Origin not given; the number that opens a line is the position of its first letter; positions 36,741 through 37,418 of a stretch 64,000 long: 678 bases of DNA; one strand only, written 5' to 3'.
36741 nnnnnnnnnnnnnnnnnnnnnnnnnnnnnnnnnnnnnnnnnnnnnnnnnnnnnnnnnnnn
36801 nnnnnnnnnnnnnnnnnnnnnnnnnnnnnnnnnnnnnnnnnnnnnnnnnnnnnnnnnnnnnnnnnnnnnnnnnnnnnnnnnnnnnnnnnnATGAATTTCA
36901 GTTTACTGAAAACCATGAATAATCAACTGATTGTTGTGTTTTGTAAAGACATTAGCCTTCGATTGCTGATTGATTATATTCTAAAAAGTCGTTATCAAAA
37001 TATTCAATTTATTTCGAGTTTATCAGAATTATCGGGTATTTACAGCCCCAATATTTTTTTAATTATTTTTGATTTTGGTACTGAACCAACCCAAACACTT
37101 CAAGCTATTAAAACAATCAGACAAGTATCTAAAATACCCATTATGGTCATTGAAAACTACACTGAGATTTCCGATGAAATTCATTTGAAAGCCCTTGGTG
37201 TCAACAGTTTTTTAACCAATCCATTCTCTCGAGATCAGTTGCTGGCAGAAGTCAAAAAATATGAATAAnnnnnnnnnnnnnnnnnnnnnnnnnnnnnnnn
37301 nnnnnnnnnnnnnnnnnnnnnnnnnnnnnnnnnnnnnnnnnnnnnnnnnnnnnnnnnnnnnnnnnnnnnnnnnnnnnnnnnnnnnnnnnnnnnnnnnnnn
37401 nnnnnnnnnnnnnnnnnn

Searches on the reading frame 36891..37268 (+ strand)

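Call 23: search_protein_families(library=pfam, proteins=[window:36891-37268:+])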
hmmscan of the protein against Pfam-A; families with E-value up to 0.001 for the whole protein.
window:36891-37268:+ (125 aa): 1 family
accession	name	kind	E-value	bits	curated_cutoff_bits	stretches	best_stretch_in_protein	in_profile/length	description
PF00072.30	Response_reg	-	1.7e-05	25.4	30.2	1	24-121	11-110/111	Response regulator receiver domain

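Call 44: search_protein_families(library=ncbifam, proteins=[window:36891-37268:+], max_evalue=0.01)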
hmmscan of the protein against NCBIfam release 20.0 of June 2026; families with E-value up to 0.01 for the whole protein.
window:36891-37268:+ (125 aa): 32 families (the best 25 are shown)
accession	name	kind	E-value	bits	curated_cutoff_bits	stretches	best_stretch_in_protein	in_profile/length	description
NF007982.1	PRK10710.1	equivalog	9.2e-09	35.2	380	1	13-122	10-119/235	envelope stress response regulator BaeR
NF007820.0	PRK10529.1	equivalog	1.1e-07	31.6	325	1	57-122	48-113/225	two-component system response regulator KdpE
NF045944.1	ResRegRpaBCyano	equivalog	7.2e-07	28.8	330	1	55-121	42-108/229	response regulator transcription factor RpaB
NF033117.2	vanR_ACDEGLN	exception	1.1e-06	28.4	350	1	25-122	13-110/226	VanR-ABDEGLN family response regulator transcription factor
TIGR02154.1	PhoB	equivalog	2.1e-06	27.2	296.2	1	14-122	5-117/226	phosphate regulon transcriptional regulator PhoB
NF007005.1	PRK09468.1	equivalog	8.1e-06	25.4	331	1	11-122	3-116/237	osmolarity response regulator transcription factor OmpR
NF040689.1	MtrAB_MtrA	equivalog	9.2e-06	25.1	300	1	17-122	4-110/219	MtrAB system response regulator MtrA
NF041209.1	resp_regPieR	equivalog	2e-05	24.3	450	1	57-122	47-112/231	two component system response regulator PieR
NF045991.1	RespRegCtrARhodob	equivalog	2.1e-05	24.4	350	1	56-122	46-113/224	response regulator transcription factor CtrA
NF051850.1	RespRegRprY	equivalog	2.2e-05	24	370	1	9-121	1-116/234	response regulator transcription factor RprY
NF007135.0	PRK09581.1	equivalog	8.1e-05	21.6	474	1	10-122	154-269/457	PleD family two-component system response regulator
TIGR01387.1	cztR_silR_copR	subfamily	8.5e-05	22.3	279.2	1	57-123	45-112/218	heavy metal response regulator transcription factor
NF008567.0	PRK11517.1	equivalog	0.00011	21.7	353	1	56-122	46-112/223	response regulator transcription factor HprR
NF011695.0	PRK15115.1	equivalog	0.00012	20.9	763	1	17-121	12-118/445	two-component system response regulator GlrR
NF000401.1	vanR-A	exception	0.00016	21.1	500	1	12-122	4-114/231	vancomycin resistance response regulator transcription factor VanR-A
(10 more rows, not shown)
